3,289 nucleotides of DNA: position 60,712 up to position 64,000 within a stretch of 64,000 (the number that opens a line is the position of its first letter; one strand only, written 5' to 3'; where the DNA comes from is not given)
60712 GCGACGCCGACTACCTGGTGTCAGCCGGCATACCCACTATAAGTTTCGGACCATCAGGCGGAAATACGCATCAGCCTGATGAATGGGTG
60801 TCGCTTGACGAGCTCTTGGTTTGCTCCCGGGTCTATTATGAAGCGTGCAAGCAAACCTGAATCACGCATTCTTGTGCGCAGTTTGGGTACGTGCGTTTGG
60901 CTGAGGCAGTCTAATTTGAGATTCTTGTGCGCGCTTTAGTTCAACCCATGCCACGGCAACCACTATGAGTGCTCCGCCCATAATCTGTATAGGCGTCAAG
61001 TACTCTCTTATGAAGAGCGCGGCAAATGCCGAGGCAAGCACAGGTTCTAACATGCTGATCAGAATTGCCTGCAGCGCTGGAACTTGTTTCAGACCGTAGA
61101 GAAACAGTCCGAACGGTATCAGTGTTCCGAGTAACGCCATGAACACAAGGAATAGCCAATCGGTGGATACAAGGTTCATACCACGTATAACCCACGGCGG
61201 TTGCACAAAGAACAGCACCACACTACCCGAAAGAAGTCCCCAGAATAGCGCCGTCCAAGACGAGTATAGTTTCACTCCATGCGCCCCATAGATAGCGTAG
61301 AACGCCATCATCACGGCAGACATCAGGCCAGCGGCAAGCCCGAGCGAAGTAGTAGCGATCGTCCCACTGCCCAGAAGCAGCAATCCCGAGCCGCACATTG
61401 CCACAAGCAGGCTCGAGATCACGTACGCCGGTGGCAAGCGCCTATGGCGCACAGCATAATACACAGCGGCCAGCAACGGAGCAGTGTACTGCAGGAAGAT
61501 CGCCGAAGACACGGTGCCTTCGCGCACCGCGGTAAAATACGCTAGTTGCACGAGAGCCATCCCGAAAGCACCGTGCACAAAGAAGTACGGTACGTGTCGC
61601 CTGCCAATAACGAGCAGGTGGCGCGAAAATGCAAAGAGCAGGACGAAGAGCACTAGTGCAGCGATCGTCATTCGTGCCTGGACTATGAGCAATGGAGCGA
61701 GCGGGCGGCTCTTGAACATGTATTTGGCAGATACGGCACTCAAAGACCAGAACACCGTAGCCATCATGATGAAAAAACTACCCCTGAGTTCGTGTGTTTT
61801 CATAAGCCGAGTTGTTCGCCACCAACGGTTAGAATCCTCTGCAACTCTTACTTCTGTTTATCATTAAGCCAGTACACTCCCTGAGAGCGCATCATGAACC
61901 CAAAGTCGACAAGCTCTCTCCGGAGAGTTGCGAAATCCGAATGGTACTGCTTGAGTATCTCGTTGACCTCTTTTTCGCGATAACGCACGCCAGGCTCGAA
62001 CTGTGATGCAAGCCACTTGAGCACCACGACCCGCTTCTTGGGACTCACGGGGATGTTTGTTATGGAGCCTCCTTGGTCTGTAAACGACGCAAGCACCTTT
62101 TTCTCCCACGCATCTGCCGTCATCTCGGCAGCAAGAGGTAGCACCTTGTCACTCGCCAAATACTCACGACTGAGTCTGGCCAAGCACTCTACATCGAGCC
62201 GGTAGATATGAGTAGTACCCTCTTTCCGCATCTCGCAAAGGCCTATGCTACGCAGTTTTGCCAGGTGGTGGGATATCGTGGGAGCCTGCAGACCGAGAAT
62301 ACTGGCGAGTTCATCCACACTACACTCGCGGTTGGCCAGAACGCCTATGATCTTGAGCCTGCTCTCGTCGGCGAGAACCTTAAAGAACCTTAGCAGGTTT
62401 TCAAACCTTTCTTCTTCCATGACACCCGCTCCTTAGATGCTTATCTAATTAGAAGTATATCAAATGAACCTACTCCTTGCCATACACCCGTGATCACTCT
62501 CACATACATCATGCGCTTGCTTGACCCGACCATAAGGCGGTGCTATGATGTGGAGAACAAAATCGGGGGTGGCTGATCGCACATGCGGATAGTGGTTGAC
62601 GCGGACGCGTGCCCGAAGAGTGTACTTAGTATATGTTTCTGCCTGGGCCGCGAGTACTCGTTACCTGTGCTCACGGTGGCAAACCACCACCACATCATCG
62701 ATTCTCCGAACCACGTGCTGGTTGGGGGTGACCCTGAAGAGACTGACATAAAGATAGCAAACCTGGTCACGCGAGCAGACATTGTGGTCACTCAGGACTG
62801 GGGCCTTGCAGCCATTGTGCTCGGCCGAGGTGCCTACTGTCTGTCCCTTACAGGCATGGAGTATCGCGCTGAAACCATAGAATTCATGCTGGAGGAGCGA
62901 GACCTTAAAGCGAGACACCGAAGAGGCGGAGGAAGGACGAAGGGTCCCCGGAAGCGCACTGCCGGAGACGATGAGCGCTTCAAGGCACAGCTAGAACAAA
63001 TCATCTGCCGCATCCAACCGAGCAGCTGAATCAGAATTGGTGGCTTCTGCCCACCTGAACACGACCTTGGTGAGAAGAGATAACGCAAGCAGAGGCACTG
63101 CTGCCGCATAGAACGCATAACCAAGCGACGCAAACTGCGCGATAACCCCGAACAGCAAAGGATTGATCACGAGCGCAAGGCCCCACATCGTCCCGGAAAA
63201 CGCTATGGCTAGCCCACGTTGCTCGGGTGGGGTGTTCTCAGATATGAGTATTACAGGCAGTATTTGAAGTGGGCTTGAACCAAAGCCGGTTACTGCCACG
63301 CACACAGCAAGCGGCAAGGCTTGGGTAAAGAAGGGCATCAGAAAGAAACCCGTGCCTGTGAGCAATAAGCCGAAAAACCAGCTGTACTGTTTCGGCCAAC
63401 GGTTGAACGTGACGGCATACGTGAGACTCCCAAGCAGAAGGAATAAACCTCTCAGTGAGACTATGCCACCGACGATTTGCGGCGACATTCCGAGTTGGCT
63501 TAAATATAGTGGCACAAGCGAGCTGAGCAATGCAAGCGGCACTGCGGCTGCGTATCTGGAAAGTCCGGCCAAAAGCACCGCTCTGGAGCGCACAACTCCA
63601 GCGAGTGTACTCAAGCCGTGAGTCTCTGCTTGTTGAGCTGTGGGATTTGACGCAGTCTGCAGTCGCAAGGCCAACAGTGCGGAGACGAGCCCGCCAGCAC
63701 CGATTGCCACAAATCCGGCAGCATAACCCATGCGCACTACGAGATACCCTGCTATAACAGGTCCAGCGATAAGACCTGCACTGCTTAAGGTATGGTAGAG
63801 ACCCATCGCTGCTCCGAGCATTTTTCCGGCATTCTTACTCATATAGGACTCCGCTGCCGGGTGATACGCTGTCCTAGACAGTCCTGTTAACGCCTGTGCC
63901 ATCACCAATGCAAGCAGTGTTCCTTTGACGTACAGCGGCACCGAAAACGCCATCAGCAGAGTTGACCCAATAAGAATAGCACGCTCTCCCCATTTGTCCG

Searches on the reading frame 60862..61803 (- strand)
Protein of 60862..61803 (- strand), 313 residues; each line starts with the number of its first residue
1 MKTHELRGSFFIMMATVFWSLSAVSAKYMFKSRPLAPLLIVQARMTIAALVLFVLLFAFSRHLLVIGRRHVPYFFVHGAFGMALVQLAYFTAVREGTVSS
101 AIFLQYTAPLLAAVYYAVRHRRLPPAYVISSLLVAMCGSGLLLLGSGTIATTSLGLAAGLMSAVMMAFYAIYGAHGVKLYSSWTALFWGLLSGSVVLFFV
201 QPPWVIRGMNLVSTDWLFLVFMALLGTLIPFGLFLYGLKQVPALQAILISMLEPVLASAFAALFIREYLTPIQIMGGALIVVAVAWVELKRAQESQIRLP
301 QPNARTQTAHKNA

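Call 41: search_protein_families(library=pfam, proteins=[window:60862-61803:-], max_evalue=0.001)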
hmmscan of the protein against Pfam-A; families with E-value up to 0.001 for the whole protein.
window:60862-61803:- (313 aa): 1 family
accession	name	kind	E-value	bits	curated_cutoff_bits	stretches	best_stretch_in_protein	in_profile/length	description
PF00892.27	EamA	-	1.1e-35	123.3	28.2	2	154-287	2-133/135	EamA-like transporter family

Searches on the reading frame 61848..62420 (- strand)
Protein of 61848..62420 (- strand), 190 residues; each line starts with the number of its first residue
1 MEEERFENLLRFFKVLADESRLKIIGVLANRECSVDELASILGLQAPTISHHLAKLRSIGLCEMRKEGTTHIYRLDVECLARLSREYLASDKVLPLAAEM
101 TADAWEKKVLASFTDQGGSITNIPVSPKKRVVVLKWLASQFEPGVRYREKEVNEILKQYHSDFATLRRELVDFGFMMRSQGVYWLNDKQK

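Call 41: search_protein_families(library=pfam, proteins=[window:61848-62420:-], max_evalue=0.001)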
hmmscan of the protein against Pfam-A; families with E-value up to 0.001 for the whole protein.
window:61848-62420:- (190 aa): 8 families
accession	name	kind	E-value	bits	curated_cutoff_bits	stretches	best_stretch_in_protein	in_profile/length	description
PF09860.14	DUF2087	-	2.1e-27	95.5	22.4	1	120-184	2-68/69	Uncharacterized protein conserved in bacteria (DUF2087)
PF01022.26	HTH_5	-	1.4e-12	47.7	22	1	18-61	1-44/47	Bacterial regulatory protein, arsR family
PF12840.13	HTH_20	-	2.5e-08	34.2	27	1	16-63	1-49/51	Helix-turn-helix domain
PF13545.12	HTH_Crp_2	-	1.5e-05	25.3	27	1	32-83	22-70/70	Crp-like helix-turn-helix domain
PF25212.1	HVO_A0114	-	4.5e-05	23.6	27.6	1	5-70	9-74/84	HVO_A0114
PF01978.25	TrmB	-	0.00049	20.3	25.6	0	27-74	17-63/68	Sugar-specific transcriptional regulator TrmB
PF13412.12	HTH_24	-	0.00053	19.9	21.9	0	18-61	2-46/48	Winged helix-turn-helix DNA-binding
PF21476.4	PF0610-like_N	-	0.00059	20.4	33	0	21-55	3-37/50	PF0610-like, N-terminal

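Call 67: find_encoding_contigs(protein=window:61848-62420:-, flank=10000, max_places=1)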
Protein window:61848-62420:- (190 aa): 7 contigs read that carry it; 1 place shown.
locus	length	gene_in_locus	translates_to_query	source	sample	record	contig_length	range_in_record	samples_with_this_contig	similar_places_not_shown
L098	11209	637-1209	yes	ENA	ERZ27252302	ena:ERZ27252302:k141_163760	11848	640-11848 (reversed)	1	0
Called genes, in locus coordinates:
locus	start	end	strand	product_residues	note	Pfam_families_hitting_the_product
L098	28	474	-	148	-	PF02639:DUF188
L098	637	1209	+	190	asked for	PF13545:HTH_Crp_2 (faint), PF01022:HTH_5, PF12840:HTH_20, PF09860:DUF2087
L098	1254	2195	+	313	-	PF00892:EamA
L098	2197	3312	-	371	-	PF04389:Peptidase_M28, PF01546:Peptidase_M20, PF07687:M20_dimer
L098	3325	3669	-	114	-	PF01035:DNA_binding_1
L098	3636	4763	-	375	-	PF01168:Ala_racemase_N, PF14031:D-ser_dehydrat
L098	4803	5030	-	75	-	-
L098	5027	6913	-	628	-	PF02730:AFOR_N, PF01314:AFOR_C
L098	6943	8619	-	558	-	PF00246:Peptidase_M14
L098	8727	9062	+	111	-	PF01965:DJ-1_PfpI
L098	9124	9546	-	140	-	PF20398:DUF6691, PF04143:Sulf_transp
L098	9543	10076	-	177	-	PF04143:Sulf_transp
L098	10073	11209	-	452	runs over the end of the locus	PF00753:Lactamase_B, PF00581:Rhodanese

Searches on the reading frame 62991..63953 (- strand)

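Call 41: search_protein_families(library=pfam, proteins=[window:62991-63953:-], max_evalue=0.001)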
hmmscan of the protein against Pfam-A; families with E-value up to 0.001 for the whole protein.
window:62991-63953:- (320 aa): 1 family
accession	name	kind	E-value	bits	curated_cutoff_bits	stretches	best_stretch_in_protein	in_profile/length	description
PF07690.21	MFS_1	-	4.3e-30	105.2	33.4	2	140-305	12-177/347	Major Facilitator Superfamily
